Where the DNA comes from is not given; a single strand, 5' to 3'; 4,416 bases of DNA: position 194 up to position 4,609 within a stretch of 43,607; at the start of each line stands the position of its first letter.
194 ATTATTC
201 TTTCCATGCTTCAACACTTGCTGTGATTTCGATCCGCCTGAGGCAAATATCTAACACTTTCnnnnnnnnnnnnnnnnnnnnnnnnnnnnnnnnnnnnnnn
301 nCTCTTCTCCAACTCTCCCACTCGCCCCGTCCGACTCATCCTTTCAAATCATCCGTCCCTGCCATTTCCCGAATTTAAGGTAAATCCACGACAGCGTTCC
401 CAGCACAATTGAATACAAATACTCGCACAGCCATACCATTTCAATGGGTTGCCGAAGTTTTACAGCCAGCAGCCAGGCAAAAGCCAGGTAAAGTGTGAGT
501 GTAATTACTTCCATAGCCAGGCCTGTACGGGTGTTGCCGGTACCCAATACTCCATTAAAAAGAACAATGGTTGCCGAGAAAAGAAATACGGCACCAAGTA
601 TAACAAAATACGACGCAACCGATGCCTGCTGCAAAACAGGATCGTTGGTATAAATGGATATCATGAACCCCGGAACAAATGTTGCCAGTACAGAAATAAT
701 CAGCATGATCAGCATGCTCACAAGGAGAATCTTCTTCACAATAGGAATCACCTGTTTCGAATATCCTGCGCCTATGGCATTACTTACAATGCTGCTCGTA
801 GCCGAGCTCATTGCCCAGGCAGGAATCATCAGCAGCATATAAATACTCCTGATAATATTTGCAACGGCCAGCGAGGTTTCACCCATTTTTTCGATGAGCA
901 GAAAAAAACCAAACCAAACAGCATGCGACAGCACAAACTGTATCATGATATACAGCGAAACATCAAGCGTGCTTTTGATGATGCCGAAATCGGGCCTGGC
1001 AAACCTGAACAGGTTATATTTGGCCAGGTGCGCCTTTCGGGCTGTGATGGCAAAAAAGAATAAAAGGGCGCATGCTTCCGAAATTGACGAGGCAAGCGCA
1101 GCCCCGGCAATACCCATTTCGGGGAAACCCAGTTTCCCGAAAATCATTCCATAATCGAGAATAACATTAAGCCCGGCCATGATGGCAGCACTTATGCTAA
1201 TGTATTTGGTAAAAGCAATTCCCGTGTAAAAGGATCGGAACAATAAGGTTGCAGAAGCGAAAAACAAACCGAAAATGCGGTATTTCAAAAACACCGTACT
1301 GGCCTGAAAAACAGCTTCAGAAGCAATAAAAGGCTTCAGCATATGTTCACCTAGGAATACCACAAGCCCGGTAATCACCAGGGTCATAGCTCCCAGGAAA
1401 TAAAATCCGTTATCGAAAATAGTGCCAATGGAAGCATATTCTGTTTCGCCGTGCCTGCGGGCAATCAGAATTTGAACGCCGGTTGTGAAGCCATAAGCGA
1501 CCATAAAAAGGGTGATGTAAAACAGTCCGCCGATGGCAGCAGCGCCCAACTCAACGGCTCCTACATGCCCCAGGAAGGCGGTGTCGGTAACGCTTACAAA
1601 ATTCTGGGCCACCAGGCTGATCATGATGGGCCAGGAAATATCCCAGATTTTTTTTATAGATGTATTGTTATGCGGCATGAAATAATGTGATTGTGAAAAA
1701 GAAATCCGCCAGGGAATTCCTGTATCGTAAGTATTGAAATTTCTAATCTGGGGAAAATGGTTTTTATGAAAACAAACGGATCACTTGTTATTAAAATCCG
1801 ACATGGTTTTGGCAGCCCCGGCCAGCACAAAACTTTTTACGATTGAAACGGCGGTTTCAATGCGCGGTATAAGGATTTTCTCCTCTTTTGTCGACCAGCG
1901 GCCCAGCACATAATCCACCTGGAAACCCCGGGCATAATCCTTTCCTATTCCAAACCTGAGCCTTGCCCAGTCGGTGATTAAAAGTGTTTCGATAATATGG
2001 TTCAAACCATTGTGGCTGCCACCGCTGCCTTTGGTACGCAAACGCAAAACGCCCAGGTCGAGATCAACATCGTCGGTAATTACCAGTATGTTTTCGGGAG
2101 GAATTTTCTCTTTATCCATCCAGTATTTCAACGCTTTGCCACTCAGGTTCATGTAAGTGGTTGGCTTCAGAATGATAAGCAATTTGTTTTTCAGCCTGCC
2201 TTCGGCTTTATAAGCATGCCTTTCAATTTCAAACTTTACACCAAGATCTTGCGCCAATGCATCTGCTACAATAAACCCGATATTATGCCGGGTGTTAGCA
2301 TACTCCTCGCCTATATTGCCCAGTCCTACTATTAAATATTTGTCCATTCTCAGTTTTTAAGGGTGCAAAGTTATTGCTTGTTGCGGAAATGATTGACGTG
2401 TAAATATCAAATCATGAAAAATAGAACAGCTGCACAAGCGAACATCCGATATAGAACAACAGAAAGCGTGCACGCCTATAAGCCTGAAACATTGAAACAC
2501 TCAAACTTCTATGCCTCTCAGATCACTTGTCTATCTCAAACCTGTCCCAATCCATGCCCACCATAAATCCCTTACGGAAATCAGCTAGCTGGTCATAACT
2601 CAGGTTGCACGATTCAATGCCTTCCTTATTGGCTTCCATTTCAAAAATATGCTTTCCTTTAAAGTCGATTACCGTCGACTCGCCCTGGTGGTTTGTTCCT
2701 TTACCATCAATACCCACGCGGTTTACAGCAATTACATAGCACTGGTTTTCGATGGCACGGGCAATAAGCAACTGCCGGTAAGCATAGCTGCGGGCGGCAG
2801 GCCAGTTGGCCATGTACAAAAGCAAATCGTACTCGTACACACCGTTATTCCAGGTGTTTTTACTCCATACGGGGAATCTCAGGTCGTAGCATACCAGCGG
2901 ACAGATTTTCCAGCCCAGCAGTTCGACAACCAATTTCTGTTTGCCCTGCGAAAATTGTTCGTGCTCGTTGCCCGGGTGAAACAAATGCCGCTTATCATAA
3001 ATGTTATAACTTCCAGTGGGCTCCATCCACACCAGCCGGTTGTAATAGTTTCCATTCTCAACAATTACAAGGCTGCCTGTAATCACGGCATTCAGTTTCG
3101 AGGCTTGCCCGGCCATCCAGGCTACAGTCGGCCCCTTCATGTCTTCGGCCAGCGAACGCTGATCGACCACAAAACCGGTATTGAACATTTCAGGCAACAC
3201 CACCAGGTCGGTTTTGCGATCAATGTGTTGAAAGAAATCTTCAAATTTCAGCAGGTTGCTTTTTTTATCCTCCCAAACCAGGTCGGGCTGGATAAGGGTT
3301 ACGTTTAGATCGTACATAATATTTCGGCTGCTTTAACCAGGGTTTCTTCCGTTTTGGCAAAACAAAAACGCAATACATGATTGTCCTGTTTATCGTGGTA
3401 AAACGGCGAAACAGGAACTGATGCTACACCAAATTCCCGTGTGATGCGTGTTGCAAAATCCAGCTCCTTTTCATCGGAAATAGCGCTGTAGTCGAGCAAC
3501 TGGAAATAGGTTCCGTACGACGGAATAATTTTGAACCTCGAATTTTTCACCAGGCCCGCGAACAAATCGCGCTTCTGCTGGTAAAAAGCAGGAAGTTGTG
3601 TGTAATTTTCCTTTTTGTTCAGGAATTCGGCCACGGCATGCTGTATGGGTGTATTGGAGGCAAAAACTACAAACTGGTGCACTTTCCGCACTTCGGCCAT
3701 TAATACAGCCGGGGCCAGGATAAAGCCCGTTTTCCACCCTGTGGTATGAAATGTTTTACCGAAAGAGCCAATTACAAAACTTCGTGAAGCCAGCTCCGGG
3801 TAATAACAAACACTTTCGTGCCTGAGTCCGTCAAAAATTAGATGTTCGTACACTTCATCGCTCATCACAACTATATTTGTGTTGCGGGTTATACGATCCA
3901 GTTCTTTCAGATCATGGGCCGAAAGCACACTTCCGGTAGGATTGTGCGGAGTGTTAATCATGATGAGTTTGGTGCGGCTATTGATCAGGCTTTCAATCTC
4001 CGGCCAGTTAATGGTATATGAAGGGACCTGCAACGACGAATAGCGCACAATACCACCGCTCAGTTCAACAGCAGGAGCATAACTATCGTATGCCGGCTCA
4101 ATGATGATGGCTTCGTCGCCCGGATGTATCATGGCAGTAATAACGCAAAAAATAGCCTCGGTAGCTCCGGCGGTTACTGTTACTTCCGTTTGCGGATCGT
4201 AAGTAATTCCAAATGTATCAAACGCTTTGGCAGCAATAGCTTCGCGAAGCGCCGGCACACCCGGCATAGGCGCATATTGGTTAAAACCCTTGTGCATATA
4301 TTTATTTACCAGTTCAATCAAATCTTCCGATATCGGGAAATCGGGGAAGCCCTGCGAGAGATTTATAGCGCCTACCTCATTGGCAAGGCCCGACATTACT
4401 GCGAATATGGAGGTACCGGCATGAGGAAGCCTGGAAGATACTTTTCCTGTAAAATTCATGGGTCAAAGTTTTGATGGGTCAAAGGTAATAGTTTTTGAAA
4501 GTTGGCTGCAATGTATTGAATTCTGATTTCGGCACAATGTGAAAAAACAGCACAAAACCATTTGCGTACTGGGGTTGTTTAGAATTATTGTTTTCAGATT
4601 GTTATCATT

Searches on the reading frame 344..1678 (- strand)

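Call 89: search_protein_families(library=pfam, proteins=[window:344-1678:-], max_evalue=0.00001)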
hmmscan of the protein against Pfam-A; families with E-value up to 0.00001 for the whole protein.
window:344-1678:- (444 aa): 1 family
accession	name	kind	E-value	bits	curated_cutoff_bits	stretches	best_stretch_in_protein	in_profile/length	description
PF01554.23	MatE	-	2.6e-37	128.4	24.9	2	17-176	1-160/161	MatE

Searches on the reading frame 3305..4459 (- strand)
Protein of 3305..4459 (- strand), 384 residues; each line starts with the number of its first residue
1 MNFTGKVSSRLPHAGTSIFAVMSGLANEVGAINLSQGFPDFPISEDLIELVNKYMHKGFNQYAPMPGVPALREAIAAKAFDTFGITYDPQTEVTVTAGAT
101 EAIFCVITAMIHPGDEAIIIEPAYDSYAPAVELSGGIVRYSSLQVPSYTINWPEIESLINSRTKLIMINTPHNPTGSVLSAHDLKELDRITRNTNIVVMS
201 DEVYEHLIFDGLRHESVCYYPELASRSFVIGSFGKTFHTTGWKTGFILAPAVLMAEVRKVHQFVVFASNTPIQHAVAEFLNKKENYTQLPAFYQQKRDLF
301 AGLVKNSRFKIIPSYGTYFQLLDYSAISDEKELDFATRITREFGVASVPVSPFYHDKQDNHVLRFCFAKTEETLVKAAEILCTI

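Call 89: search_protein_families(library=pfam, proteins=[window:3305-4459:-], max_evalue=0.00001)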
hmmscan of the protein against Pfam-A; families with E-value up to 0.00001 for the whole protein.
window:3305-4459:- (384 aa): 3 families
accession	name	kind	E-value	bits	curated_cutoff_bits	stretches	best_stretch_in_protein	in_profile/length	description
PF00155.27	Aminotran_1_2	-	1.7e-61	208.8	19.7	1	32-380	4-360/361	Aminotransferase class I and II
PF00266.25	Aminotran_5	-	1.9e-08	34.1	21.5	1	89-203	60-177/371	Aminotransferase class-V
PF01053.26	Cys_Met_Meta_PP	-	1.1e-07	31.2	27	1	94-204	71-176/381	Cys/Met metabolism PLP-dependent enzyme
